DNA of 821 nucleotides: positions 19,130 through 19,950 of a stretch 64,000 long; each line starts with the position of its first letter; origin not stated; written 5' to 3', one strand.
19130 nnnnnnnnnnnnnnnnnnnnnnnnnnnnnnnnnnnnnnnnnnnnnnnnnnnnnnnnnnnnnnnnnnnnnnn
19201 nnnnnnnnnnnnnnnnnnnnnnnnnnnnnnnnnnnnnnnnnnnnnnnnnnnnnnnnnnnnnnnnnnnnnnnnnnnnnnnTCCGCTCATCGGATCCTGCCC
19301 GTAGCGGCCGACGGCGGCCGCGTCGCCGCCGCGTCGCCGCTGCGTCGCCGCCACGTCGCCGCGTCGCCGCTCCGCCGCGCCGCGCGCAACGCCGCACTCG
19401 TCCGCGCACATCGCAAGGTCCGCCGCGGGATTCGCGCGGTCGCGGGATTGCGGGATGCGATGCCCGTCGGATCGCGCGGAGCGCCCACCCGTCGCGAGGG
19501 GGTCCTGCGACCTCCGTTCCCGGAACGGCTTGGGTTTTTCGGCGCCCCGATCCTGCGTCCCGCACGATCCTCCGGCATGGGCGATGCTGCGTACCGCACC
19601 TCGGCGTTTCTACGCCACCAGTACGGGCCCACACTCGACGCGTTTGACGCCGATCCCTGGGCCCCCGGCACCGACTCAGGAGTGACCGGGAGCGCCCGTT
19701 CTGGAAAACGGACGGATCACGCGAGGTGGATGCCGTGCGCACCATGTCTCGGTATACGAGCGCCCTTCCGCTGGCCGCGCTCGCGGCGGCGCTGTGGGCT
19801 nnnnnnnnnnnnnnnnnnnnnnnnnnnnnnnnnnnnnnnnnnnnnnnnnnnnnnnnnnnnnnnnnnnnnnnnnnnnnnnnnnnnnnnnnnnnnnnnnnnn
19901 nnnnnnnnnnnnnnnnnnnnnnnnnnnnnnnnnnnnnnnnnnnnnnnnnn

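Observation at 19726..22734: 1002-aa secreted protein built from four divergent ~200-aa modules plus a T9SS-type C-terminal sorting domain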

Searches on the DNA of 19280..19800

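Call 87: search_rna_families(source=window, start=19280, end=19800, threshold=evalue, max_evalue=1)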
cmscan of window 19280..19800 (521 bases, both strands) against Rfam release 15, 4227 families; matches with E-value up to 1: 0.
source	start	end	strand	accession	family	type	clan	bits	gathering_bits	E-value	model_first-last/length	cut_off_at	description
